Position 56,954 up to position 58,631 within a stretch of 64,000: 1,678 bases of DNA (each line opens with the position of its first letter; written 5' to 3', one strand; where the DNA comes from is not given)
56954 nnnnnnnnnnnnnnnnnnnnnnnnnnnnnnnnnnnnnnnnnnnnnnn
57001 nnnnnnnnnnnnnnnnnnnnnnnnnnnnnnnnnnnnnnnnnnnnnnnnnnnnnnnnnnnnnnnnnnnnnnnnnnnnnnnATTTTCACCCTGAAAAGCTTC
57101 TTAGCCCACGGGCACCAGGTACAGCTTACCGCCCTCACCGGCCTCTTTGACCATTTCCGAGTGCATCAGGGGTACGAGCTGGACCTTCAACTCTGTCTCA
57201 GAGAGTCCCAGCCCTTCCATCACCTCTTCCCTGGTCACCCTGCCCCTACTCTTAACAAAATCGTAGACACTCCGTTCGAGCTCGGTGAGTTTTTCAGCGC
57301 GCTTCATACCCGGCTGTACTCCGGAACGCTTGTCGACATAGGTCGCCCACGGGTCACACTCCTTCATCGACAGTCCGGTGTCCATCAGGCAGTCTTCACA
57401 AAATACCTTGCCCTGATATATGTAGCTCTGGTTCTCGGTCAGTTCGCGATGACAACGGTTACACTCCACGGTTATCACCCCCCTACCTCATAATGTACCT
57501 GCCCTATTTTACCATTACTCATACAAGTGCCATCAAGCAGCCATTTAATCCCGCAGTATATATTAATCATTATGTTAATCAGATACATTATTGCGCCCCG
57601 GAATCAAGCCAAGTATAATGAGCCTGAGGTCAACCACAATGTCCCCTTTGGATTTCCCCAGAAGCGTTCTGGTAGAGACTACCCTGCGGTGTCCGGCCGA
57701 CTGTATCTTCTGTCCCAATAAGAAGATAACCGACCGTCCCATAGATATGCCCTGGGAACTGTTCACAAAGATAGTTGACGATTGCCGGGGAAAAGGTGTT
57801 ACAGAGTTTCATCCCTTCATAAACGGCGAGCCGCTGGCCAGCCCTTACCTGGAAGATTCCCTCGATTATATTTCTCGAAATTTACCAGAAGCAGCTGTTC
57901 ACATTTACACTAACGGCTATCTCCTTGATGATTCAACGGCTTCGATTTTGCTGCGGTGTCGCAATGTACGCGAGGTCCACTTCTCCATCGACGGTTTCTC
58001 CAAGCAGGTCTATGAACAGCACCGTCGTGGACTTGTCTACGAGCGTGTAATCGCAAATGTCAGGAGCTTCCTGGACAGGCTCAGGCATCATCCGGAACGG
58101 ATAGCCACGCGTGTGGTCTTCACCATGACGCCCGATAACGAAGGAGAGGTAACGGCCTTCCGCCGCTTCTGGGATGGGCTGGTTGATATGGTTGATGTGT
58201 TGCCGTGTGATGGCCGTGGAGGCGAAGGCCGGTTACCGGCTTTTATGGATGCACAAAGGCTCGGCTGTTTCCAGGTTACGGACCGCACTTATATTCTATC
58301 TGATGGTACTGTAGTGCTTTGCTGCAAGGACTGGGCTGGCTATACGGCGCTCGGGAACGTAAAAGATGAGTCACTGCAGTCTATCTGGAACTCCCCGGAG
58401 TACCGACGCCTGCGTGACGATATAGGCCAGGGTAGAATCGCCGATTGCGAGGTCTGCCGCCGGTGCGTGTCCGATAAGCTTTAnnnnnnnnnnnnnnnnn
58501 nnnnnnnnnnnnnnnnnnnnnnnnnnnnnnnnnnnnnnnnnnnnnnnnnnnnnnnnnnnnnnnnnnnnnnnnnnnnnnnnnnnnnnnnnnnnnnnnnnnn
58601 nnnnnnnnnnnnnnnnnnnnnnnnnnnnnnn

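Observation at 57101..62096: Translationally coupled GT4 / methyltransferase / alpha-alpha-toroid / methyltransferase operon converging on a radical-SAM SPASM gene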

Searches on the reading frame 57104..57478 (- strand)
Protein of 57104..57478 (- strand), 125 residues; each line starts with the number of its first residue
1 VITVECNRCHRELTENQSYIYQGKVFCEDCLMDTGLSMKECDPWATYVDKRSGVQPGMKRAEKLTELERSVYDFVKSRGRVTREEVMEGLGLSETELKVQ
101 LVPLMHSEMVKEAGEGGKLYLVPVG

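Call 4: search_protein_families(library=pfam, proteins=[window:57104-57478:-], max_evalue=0.01)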
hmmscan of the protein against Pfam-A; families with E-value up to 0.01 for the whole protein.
window:57104-57478:- (125 aa): 0 families

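Call 5: search_protein_families(library=ncbifam, proteins=[window:57104-57478:-], max_evalue=0.01)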
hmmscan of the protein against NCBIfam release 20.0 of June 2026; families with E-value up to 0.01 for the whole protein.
window:57104-57478:- (125 aa): 0 families

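Call 88: search_protein_families(library=pfam, proteins=[window:57104-57478:-], max_evalue=0.01)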
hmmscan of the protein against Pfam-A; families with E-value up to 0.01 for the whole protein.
window:57104-57478:- (125 aa): 0 families

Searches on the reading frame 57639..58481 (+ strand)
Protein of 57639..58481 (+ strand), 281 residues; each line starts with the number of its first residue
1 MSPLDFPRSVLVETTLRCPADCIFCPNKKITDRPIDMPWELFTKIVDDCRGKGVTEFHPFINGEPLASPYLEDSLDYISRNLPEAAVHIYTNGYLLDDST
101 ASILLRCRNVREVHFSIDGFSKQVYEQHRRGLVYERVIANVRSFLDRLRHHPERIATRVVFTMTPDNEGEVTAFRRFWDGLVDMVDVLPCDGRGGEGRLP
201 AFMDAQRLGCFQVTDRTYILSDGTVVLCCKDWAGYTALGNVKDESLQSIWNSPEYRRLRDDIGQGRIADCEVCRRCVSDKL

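Call 4: search_protein_families(library=pfam, proteins=[window:57639-58481:+], max_evalue=0.01)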
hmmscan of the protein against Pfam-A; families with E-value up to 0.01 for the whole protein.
window:57639-58481:+ (281 aa): 3 families
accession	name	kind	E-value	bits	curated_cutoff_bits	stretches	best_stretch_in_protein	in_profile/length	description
PF04055.27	Radical_SAM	-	7.5e-17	62.4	29.5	1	13-150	2-143/166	Radical SAM superfamily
PF13186.11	SPASM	-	9.1e-17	61.5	21.5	1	210-276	1-66/67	Iron-sulfur cluster-binding domain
PF13353.11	Fer4_12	-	0.0031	18.3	22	1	18-128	15-124/137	4Fe-4S single cluster domain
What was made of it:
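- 57639..58484 (+): small radical-SAM/SPASM gene (281 aa), convergent, stop codons overlapping by 4 nt; possible lineage-specific accessory. Pfam Radical_SAM + SPASM (call 4).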

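Call 5: search_protein_families(library=ncbifam, proteins=[window:57639-58481:+], max_evalue=0.01)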
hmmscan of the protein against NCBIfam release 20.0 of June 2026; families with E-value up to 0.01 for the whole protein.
window:57639-58481:+ (281 aa): 32 families (the best 25 are shown)
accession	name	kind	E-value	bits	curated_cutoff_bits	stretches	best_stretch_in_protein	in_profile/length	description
TIGR04317.1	W_rSAM_matur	equivalog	8.8e-27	94.1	380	2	7-167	3-160/349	tungsten cofactor oxidoreductase radical SAM maturase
TIGR04321.1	spiroSPASM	subfamily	3e-17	62.5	250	1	7-255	230-485/510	spiro-SPASM protein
TIGR04311.1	rSAM_Geo_metal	subfamily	1.7e-16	60.3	400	2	6-170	1-166/423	radical SAM/SPASM family putative metalloenzyme maturase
NF033640.1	N_Twi_rSAM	subfamily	1.3e-15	57.4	170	2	60-151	178-272/398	twitch domain-containing radical SAM protein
TIGR04250.1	SCM_rSAM_ScmE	equivalog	8.5e-13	47.9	400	1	7-162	2-151/358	SynChlorMet cassette radical SAM/SPASM protein ScmE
TIGR04133.1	rSAM_w_lipo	hypoth_equivalog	1.7e-10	40.3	425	1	9-174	25-185/350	TIGR04133 family radical SAM/SPASM protein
TIGR04251.1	SCM_rSAM_ScmF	equivalog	9.9e-10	38.3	400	1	20-146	19-143/353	SynChlorMet cassette radical SAM/SPASM protein ScmF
TIGR02109.1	PQQ_syn_pqqE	equivalog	9.6e-08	31.3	381.35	1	6-118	5-114/358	pyrroloquinoline quinone biosynthesis protein PqqE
TIGR02668.1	moaA_archaeal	equivalog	3.6e-07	29.5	325.25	1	10-146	12-145/303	GTP 3',8-cyclase MoaA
TIGR04347.1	pseudo_SAM_Halo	equivalog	1.5e-06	27.7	525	0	10-146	40-173/390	TIGR04347 family pseudo-SAM/SPASM protein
NF049973.1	radical_Rv1681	equivalog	5.4e-06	25.6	380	1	15-181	79-237/326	Rv1681 family radical SAM protein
TIGR03977.1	rSAM_pair_HxsC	equivalog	6.1e-06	25.3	267.9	1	14-160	31-174/292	His-Xaa-Ser system radical SAM maturase HxsC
NF001199.0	PRK00164.2-1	equivalog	7.7e-06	25.3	231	1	11-144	15-145/308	GTP 3',8-cyclase MoaA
NF041707.1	rSAM_YhhB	equivalog_domain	9e-06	24.8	445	1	9-154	3-158/369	cyclophane-forming radical SAM/SPASM peptide maturase YhhB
NF050035.1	rSAM_WgK_link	exception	1.4e-05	24.2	650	0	7-142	8-141/367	radical SAM/SPASM peptide maturase WgkB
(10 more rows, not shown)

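Call 43: find_homologous_proteins(query=window:57639-58481:+, max_evalue=1e-15)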
Query window:57639-58481:+ (281 aa): 81 proteins with E <= 1e-15 among 640 candidates.
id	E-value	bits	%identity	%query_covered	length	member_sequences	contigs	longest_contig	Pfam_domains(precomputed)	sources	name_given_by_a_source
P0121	5.8e-173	592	89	100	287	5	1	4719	PF13186.12,PF04055.28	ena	-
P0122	1.5e-168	577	86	100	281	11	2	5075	PF13186.12,PF04055.28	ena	-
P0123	8.4e-168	575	100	87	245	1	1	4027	PF13186.12,PF04055.28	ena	-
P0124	7.9e-167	572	84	100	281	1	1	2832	PF13186.12,PF04055.28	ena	-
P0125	1.5e-164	564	83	100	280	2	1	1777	PF13186.12,PF04055.28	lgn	-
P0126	1.1e-162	558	83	100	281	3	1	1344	PF13186.12,PF04055.28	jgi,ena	-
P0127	5.3e-158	543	81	100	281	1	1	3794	PF13186.12,PF04055.28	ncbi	-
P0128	1.5e-157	541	81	100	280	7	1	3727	PF13186.12,PF04055.28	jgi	jgi:MoaA/NifB/PqqE/SkfB family radical SAM enzyme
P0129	9.7e-155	532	80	100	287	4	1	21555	PF13186.12,PF04055.28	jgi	-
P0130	9.0e-154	529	80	100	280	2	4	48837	PF13186.12,PF04055.28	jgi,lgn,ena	-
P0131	9.4e-152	522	78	100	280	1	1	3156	PF13186.12,PF04055.28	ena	-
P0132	6.2e-150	516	78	99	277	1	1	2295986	PF13186.12,PF04055.28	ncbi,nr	ncbi:MAG: radical SAM protein [Dehalococcoidales bacterium]|nr:MAG: radical SAM protein [Dehalococco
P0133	2.6e-143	495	74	99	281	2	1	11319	PF13186.12,PF04055.28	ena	-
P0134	1.0e-142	493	75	99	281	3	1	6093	PF13186.12,PF04055.28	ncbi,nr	ncbi:MAG TPA: radical SAM protein [Dehalococcoidia bacterium]|nr:radical SAM protein [Dehalococcoidi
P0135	7.8e-141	486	74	99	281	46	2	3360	PF13186.12,PF04055.28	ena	-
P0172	5.8e-121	421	64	99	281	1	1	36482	PF13186.12,PF04055.28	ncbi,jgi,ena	ncbi:MAG TPA: SPASM domain-containing protein [Dehalococcoidales bacterium]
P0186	8.9e-110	385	60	99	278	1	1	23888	PF13186.12,PF04055.28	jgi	jgi:radical SAM protein with 4Fe4S-binding SPASM domain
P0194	8.0e-102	358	63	87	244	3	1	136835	PF13186.12,PF04055.28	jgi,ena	-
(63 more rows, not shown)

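Call 44: find_encoding_contigs(protein=P0194, flank=8000, max_places=2)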
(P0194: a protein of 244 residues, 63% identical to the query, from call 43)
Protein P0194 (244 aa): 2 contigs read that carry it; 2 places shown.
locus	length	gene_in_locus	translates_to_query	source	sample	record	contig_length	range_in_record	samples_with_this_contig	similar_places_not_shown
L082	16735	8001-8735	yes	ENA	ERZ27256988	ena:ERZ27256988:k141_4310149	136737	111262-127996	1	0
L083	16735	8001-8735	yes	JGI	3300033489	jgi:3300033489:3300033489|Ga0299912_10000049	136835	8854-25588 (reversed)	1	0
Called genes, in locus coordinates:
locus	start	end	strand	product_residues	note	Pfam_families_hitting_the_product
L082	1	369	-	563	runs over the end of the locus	PF02776:TPP_enzyme_N, PF00205:TPP_enzyme_M, PF02775:TPP_enzyme_C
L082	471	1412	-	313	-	PF00698:Acyl_transf_1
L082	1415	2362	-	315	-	PF00478:IMPDH (weak), PF03060:NMO, PF00977:His_biosynth (weak)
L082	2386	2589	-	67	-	PF01783:Ribosomal_L32p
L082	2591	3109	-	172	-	PF02620:YceD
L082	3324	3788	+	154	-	PF01741:MscL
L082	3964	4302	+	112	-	PF05899:Cupin_3 (faint), PF02311:AraC_binding, PF07883:Cupin_2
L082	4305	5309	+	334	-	-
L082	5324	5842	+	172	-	PF00583:Acetyltransf_1, PF13673:Acetyltransf_10 (weak), PF13508:Acetyltransf_7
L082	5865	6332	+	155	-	-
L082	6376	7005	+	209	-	-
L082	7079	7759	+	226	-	PF03358:FMN_red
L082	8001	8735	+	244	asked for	PF04055:Radical_SAM, PF13186:SPASM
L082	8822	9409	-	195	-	PF13578:Methyltransf_24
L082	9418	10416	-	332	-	-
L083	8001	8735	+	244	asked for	PF04055:Radical_SAM, PF13186:SPASM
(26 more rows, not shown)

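Call 45: find_encoding_contigs(protein=P0186, flank=8000, max_places=2)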
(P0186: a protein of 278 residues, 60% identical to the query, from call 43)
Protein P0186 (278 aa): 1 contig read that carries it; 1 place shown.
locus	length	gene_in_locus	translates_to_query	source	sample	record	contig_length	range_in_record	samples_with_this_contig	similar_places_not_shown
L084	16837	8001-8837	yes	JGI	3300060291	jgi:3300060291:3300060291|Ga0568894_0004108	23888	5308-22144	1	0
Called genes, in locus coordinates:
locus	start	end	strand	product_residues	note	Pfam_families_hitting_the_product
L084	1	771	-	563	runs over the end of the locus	PF02776:TPP_enzyme_N, PF00205:TPP_enzyme_M, PF02775:TPP_enzyme_C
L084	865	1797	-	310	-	PF00698:Acyl_transf_1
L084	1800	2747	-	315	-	PF00478:IMPDH (weak), PF03060:NMO, PF00977:His_biosynth (faint), PF05690:ThiG (weak)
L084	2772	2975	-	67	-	PF01783:Ribosomal_L32p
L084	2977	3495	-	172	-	PF02620:YceD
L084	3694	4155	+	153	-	PF01741:MscL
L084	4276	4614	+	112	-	PF05899:Cupin_3 (weak), PF02311:AraC_binding (weak), PF07883:Cupin_2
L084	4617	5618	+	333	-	-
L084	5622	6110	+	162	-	PF00583:Acetyltransf_1, PF13673:Acetyltransf_10 (weak), PF13508:Acetyltransf_7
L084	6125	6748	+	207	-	PF01602:Adaptin_N (faint)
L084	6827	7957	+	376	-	PF00089:Trypsin, PF13365:Trypsin_2, PF00595:PDZ (weak), PF13180:PDZ_2, PF17820:PDZ_6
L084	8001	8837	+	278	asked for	PF04055:Radical_SAM, PF13186:SPASM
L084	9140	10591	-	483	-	PF00072:Response_reg, PF08447:PAS_3, PF00512:HisKA, PF02518:HATPase_c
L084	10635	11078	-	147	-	PF00072:Response_reg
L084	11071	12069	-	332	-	PF00512:HisKA, PF02518:HATPase_c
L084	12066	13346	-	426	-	PF00989:PAS, PF08448:PAS_4, PF13426:PAS_9, PF08447:PAS_3, PF00989:PAS, PF08448:PAS_4, PF13426:PAS_9, PF00989:PAS, +5 more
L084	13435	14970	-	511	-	PF08448:PAS_4 (faint), PF13426:PAS_9 (faint), PF00512:HisKA, PF02518:HATPase_c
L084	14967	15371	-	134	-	PF07689:KaiB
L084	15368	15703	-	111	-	PF07689:KaiB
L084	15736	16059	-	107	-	PF07689:KaiB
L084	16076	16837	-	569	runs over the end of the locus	PF00154:RecA_N (faint), PF03796:DnaB_C (faint), PF06745:ATPase, PF23442:DUF7125 (faint), PF01637:ATPase_2 (faint), PF13191:AAA_16 (faint), PF13481:AAA_25 (weak), PF06745:ATPase, +2 more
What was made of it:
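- L084 keeps the rSAM without the cluster (call 45).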

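Call 46: find_encoding_contigs(protein=P0172, flank=8000, max_places=2)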
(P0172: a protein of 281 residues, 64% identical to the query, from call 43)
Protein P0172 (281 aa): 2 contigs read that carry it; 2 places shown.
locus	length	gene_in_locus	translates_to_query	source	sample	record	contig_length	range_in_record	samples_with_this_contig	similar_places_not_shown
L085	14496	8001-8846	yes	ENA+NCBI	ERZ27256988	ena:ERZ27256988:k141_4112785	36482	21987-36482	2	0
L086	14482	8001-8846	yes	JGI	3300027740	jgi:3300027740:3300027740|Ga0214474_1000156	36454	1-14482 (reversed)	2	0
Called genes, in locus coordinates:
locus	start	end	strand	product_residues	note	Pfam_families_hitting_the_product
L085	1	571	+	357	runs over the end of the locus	PF01972:SDH_protease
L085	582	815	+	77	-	-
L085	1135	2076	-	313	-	PF00698:Acyl_transf_1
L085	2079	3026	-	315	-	PF00478:IMPDH (faint), PF03060:NMO, PF00977:His_biosynth (faint), PF05690:ThiG (weak), PF01070:FMN_dh (weak)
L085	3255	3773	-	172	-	PF02620:YceD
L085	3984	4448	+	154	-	PF01741:MscL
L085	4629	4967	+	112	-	PF02311:AraC_binding, PF07883:Cupin_2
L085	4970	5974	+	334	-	-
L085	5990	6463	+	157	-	PF00583:Acetyltransf_1, PF13673:Acetyltransf_10, PF13508:Acetyltransf_7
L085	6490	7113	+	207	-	-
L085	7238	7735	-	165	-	-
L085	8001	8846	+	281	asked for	PF04055:Radical_SAM, PF13186:SPASM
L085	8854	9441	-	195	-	PF13578:Methyltransf_24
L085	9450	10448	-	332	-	PF13243:SQHop_cyclase_C (faint)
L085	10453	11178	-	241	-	PF01209:Ubie_methyltran, PF02353:CMAS (weak), PF13489:Methyltransf_23, PF08241:Methyltransf_11, PF08242:Methyltransf_12, PF13649:Methyltransf_25, PF13847:Methyltransf_31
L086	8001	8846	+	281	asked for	PF04055:Radical_SAM, PF13186:SPASM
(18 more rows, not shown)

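Call 47: find_encoding_contigs(protein=P0130, flank=8000, max_places=2)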
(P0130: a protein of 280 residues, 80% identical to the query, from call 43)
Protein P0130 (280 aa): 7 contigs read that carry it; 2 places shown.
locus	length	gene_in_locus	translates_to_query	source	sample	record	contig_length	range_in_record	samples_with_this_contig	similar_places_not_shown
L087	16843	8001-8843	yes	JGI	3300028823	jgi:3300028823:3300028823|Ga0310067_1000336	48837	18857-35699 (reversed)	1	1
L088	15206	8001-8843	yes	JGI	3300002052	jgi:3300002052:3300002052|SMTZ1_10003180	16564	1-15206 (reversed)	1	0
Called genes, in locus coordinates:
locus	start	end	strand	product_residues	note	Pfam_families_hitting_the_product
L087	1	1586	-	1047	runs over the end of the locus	PF13191:AAA_16, PF13401:AAA_22 (weak), PF00515:TPR_1 (faint), PF07719:TPR_2 (faint), PF13176:TPR_7 (faint), PF13424:TPR_12 (faint), PF17874:TPR_MalT (faint)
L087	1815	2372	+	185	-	-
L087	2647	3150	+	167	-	PF02502:LacAB_rpiB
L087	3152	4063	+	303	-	PF03446:NAD_binding_2, PF03807:F420_oxidored (weak), PF00393:6PGD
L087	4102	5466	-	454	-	PF01554:MatE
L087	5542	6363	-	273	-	PF01061:ABC2_membrane, PF12698:ABC2_membrane_3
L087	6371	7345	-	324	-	PF00005:ABC_tran, PF13304:AAA_21 (faint), PF13732:DrrA1-3_C (weak)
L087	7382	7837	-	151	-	PF12802:MarR_2, PF01047:MarR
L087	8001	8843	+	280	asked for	PF04055:Radical_SAM, PF13186:SPASM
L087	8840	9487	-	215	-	PF13578:Methyltransf_24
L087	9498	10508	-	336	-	-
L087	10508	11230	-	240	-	PF01209:Ubie_methyltran, PF02353:CMAS, PF05401:NodS (faint), PF13489:Methyltransf_23, PF13847:Methyltransf_31, PF08241:Methyltransf_11, PF08242:Methyltransf_12, PF13649:Methyltransf_25, +1 more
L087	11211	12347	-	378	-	PF13579:Glyco_trans_4_4, PF13439:Glyco_transf_4, PF20706:GT4-conflict, PF00534:Glycos_transf_1, PF13692:Glyco_trans_1_4, PF13524:Glyco_trans_1_2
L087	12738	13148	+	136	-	PF01641:SelR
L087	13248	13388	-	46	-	PF18930:DUF5679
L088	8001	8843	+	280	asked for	PF04055:Radical_SAM, PF13186:SPASM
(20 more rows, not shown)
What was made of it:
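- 57639..58484 (+): It is adjacent to the cluster in three flanking contexts but occurs alone in L084 (calls 44-47).
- rSAM clade members are convergent on MTase-B in three different flanking contexts (calls 44, 46, 47).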

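Call 59: predict_structure(alignment_id=A2)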
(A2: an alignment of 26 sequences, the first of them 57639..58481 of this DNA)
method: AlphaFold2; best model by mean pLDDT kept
length: 281 residues; sequences in the alignment: 26
mean_pLDDT: 85.3   pTM: 0.86
mean pLDDT of the five models: 85.3, 84.4, 82.8, 81.6, 76.9
residues with pLDDT >= 90: 165; 70-90: 69; 50-70: 33; < 50: 14
segments of 3 or more residues with pLDDT < 50: 192-205
pLDDT, mean of each block of 10 residues (from residue 1): 81 90 70 91 98 93 89 97 96 95 95 93 88 95 96 95 86 96 87 42 51 82 87 83 97 89 74 58 50
secondary structure, 60 per line:
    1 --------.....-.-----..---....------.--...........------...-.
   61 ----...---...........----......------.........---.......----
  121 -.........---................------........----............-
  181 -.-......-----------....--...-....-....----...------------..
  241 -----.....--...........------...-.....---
elements in order: E9-13 H26-29 H39-49 E56-58 H71-81 E86-91 H98-106 E110-116 H122-128 H134-149 E156-163 H168-178 E184-189 H201-204 E207-209 H211-214 E216-219 E224-226 H246-250 H253-263 E270-272 H274-278

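Call 63: fold_search(model_id=the predicted structure, library=pdb)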
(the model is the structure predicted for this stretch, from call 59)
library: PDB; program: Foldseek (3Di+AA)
matches with E <= 10: 1536; with E <= 0.001: 115
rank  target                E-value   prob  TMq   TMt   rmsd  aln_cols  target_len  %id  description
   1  5v1s_A                2.7e-12  1.00  0.66  0.45   7.9       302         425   17  Crystal structure of Streptococcus suis SuiB bound to S-adenosylmethionine (released 2017-08-30)
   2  5v1t_A                3.0e-12  1.00  0.64  0.43   8.3       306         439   16  Crystal structure of Streptococcus suis SuiB bound to precursor peptide SuiA (released 2017-08-30)
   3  4m7t                  3.4e-12  1.00  0.61  0.68   6.7       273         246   16  Crystal structure of BtrN in complex with AdoMet and 2-DOIA (released 2013-10-02)
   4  5v1s_B                5.7e-12  1.00  0.62  0.43   8.8       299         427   15  Crystal structure of Streptococcus suis SuiB bound to S-adenosylmethionine (released 2017-08-30)
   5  5v1q_B                6.0e-12  1.00  0.63  0.42   8.3       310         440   15  Crystal structure of Streptococcus suis SuiB (released 2017-08-30)
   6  5v1q_A                7.3e-12  1.00  0.64  0.44   8.1       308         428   16  Crystal structure of Streptococcus suis SuiB (released 2017-08-30)
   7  8hzy_A                6.1e-11  1.00  0.65  0.41   6.4       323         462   17  The crystal structure of a Radical SAM Enzyme DesII (released 2024-07-10)
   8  9gm3_C                1.0e-10  1.00  0.68  0.53   6.3       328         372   19  Crystal structure of the complex formed between the radical SAM protein ChlB and the leader region of its precursor su (released 2025-06-25)
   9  8hzv_A                1.1e-10  1.00  0.63  0.39   7.1       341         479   16  The crystal structure of a Radical SAM Enzyme DesII (released 2024-07-10)
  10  9gm3_A                1.1e-10  1.00  0.65  0.51   6.6       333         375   20  Crystal structure of the complex formed between the radical SAM protein ChlB and the leader region of its precursor su (released 2025-06-25)
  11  8hzv_C                1.4e-10  1.00  0.62  0.39   7.1       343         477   16  The crystal structure of a Radical SAM Enzyme DesII (released 2024-07-10)
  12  4m7s                  4.5e-10  1.00  0.59  0.76   5.5       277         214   15  Crystal structure of SeMet BtrN in an OPEN conformation (released 2013-10-02)
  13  8hzv_D                5.1e-10  1.00  0.66  0.41   6.5       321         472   18  The crystal structure of a Radical SAM Enzyme DesII (released 2024-07-10)
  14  6efn                  6.6e-10  1.00  0.71  0.53   6.6       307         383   19  Structure of a RiPP maturase, SkfB (released 2018-10-24)
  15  7vob                  7.0e-10  1.00  0.70  0.61   7.2       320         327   18  The crystal structure of a Radical SAM Enzyme BlsE involved in the Biosynthesis of Blasticidin S (released 2022-05-04)
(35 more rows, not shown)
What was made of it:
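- Closest known: Small SPASM/Twitch radical-SAM enzymes acting on carbohydrates. Same: The window rSAM has the same core plus a C-terminal Cys-rich auxiliary-cluster domain (TM 0.6-0.7, call 63).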
